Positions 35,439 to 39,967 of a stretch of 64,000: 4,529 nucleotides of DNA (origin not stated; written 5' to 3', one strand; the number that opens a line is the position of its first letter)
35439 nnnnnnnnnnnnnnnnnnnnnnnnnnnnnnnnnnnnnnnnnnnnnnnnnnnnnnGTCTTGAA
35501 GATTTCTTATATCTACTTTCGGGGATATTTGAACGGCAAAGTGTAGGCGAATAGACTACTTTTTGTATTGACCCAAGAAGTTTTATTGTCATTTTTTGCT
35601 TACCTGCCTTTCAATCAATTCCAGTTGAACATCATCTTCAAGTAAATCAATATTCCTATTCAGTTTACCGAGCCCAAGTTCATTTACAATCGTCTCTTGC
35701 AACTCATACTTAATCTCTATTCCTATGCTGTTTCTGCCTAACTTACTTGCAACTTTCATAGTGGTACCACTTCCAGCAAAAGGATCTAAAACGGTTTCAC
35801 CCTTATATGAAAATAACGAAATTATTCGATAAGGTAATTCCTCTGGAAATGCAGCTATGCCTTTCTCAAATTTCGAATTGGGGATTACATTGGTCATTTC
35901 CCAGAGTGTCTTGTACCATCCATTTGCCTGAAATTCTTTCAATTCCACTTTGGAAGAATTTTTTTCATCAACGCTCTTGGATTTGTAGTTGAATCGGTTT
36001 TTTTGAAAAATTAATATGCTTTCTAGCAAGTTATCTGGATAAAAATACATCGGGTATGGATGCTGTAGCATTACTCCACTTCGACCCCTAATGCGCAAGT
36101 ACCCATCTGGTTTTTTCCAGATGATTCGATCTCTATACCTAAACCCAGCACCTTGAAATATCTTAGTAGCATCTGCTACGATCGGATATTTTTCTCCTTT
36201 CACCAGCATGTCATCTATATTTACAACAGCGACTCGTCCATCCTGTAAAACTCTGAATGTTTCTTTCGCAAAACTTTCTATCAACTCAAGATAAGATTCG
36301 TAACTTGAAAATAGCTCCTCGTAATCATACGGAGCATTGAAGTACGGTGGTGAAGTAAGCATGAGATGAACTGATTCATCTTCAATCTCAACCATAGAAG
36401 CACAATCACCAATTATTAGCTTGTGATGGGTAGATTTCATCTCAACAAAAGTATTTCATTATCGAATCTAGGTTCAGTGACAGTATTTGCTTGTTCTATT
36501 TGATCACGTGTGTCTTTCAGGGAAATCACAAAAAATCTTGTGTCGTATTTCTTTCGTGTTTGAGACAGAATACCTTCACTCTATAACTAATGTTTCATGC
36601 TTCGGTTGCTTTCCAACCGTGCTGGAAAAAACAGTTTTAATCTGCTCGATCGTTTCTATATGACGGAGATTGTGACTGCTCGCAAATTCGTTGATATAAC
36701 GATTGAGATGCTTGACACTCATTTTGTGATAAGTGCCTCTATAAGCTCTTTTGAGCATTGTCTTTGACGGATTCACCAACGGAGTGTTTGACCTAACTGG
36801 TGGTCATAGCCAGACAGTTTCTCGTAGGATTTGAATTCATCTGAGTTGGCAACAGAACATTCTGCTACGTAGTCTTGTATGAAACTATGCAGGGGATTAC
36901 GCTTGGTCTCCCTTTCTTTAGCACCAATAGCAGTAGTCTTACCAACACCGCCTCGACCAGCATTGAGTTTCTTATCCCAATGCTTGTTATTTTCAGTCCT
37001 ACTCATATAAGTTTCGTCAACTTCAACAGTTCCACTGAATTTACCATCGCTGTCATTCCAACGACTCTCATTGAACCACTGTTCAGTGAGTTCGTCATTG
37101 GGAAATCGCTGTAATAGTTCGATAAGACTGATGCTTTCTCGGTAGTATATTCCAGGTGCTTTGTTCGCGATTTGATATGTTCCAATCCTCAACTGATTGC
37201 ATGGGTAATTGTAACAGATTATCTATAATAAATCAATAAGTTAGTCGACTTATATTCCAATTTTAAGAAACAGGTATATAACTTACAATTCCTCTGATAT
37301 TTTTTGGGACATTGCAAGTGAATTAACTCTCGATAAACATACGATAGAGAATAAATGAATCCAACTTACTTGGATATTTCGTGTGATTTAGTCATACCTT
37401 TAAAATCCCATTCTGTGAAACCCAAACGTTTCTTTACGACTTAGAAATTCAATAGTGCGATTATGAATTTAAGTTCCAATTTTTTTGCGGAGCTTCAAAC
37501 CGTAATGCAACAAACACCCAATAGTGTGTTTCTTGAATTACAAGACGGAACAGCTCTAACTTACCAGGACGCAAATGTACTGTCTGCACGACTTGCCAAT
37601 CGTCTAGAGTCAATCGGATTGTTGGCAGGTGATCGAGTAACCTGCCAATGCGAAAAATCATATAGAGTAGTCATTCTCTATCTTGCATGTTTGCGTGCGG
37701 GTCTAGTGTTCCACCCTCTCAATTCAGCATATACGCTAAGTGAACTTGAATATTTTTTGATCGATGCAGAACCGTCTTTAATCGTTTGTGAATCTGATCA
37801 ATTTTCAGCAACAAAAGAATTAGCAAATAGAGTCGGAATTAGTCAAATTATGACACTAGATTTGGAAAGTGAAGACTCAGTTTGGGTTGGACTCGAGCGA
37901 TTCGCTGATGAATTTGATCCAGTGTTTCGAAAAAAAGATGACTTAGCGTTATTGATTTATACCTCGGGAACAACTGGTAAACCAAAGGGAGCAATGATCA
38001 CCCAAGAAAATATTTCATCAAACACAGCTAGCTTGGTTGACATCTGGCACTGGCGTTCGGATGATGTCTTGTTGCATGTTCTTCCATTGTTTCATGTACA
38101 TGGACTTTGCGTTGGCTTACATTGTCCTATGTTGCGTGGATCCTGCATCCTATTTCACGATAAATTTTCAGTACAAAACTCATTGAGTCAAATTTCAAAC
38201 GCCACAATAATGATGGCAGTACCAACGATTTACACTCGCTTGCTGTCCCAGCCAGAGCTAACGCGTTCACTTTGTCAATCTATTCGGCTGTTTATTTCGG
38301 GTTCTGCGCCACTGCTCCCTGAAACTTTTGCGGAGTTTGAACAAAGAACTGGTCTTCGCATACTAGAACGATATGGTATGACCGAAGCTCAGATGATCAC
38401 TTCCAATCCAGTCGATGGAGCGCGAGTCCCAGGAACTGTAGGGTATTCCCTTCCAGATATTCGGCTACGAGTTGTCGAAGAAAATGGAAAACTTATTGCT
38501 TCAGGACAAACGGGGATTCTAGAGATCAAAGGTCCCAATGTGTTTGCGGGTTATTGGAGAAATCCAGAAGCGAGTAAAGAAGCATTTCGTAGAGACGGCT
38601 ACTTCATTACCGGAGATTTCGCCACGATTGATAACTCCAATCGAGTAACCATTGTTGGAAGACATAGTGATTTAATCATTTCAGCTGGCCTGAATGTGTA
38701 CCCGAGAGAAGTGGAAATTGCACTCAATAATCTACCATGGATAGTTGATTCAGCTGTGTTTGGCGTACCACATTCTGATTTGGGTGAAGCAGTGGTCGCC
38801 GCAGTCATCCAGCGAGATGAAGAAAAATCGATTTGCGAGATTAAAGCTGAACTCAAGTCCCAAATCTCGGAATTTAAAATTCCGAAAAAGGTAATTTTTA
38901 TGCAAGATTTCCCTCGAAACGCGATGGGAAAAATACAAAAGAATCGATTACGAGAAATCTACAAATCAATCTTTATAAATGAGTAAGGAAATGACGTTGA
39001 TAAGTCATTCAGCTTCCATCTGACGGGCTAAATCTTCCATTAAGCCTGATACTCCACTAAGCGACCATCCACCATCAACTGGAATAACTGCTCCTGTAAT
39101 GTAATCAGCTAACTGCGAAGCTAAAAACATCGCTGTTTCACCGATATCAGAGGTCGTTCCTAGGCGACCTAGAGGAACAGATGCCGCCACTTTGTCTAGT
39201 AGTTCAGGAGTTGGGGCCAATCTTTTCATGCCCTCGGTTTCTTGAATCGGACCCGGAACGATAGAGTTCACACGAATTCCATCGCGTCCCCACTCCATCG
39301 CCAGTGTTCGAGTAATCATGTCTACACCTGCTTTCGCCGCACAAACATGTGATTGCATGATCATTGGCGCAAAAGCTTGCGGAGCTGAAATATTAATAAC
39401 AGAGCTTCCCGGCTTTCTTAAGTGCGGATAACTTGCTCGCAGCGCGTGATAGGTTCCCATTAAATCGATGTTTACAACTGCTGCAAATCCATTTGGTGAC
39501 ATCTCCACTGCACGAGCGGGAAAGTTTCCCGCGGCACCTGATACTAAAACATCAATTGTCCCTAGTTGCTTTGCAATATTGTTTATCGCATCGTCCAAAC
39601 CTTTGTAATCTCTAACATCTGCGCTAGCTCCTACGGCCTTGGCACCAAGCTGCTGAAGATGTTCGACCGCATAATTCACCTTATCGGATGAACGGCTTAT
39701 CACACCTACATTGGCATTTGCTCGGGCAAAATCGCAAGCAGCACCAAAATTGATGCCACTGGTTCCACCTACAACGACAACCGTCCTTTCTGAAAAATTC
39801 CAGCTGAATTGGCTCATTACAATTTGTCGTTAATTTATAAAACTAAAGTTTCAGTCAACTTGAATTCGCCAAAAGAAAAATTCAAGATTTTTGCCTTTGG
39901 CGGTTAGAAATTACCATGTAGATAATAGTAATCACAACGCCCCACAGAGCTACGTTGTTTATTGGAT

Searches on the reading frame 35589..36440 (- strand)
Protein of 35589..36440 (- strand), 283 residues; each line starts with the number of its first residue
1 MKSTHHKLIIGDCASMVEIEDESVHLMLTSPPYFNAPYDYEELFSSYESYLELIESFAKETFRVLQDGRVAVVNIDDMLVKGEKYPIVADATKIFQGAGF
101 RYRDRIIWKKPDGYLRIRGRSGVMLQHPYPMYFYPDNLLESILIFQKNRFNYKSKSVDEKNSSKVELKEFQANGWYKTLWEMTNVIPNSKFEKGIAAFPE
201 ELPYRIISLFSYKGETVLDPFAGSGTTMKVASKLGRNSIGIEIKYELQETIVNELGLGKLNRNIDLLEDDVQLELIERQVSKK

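Call 8: search_protein_families(library=pfam, proteins=[window:35589-36440:-], max_evalue=0.001)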
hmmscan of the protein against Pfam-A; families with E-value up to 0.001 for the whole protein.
window:35589-36440:- (283 aa): 1 family
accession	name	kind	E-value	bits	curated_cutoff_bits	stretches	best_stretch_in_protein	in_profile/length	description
PF01555.25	N6_N4_Mtase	-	3.1e-47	161.8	26.7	1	24-251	1-219/221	DNA methylase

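Call 9: search_protein_families(library=padloc, proteins=[window:35589-36440:-], max_evalue=0.001)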
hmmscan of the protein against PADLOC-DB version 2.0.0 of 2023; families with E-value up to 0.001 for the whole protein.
window:35589-36440:- (283 aa): 61 families (the best 25 are shown)
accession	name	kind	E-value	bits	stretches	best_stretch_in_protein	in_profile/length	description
PDLC03353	MTase_II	-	5.8e-73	243.6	1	3-255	7-250/260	Type II methyltransferase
PDLC03350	MTase_II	-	5.1e-49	165.4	1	5-257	56-297/312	Type II methyltransferase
PDLC03259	MTase_II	-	2.4e-42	143.2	1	4-258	2-258/423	Type II methyltransferase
PDLC03246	MTase_II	-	5.8e-36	122.4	1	7-258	114-369/376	Type II methyltransferase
PDLC03283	MTase_II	-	6e-35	119.1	1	3-255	2-271/352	Type II methyltransferase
PDLC03371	MTase_II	-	1.8e-30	104.4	1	4-254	9-251/260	Type II methyltransferase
PDLC03276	MTase_II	-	5.9e-30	102.8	1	7-243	145-388/404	Type II methyltransferase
PDLC03260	MTase_II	-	8.1e-26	88.7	2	154-251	213-303/349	Type II methyltransferase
PDLC03299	MTase_II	-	2.8e-25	87.4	1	3-247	12-249/296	Type II methyltransferase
PDLC03387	MTase_II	-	1.4e-24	84.8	2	96-249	136-269/289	Type II methyltransferase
PDLC03236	MTase_II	-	1.5e-17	61.3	1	6-246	650-890/912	Type II methyltransferase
PDLC03265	MTase_II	-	1.8e-17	61.8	2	175-255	250-328/333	Type II methyltransferase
PDLC03351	MTase_II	-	3.5e-17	60.6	1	198-250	131-183/348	Type II methyltransferase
PDLC03230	MTase_II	-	1.1e-15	55.8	1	6-249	36-276/360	Type II methyltransferase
PDLC03216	MTase_II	-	2.1e-15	54.6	1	4-247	10-247/364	Type II methyltransferase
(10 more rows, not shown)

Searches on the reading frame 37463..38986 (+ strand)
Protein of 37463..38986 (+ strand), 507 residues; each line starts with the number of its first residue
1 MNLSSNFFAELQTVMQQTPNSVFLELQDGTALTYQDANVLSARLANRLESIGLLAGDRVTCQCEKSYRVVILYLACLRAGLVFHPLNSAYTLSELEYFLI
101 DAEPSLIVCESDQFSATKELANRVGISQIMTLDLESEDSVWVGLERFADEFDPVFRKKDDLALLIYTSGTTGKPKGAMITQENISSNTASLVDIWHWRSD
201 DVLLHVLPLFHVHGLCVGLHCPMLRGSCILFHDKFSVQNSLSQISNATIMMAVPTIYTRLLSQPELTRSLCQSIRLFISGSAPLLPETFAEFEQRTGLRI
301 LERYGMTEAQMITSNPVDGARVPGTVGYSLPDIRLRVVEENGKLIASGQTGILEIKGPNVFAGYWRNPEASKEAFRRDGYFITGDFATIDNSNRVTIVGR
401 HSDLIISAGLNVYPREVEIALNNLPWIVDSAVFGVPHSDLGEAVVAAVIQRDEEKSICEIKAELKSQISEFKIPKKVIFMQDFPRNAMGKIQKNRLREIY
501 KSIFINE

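Call 8: search_protein_families(library=pfam, proteins=[window:37463-38986:+], max_evalue=0.001)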
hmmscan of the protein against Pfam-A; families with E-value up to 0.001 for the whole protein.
window:37463-38986:+ (507 aa): 2 families
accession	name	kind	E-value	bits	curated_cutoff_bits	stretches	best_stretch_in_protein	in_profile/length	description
PF00501.34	AMP-binding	-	1.2e-83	281.5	29.9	1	12-365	2-384/384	AMP-binding enzyme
PF13193.12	AMP-binding_C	-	1.2e-12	49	24.5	1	416-490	1-76/76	AMP-binding enzyme C-terminal domain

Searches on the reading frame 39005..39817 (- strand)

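Call 41: search_protein_families(library=pfam, proteins=[window:39005-39817:-], max_evalue=0.001)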
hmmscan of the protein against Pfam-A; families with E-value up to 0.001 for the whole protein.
window:39005-39817:- (270 aa): 4 families
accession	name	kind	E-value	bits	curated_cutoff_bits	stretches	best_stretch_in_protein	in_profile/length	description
PF13561.12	adh_short_C2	-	8.4e-54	183.1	27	1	19-252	5-236/236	Enoyl-(Acyl carrier protein) reductase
PF00106.31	adh_short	-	2e-40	138.8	26.6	1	12-201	2-191/195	short chain dehydrogenase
PF23441.1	SDR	-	6.4e-12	45.8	27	1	8-251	5-255/258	SDR-like rossmann domain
PF08659.16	KR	-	3.7e-06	27.4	22.6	1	12-190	2-177/180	KR domain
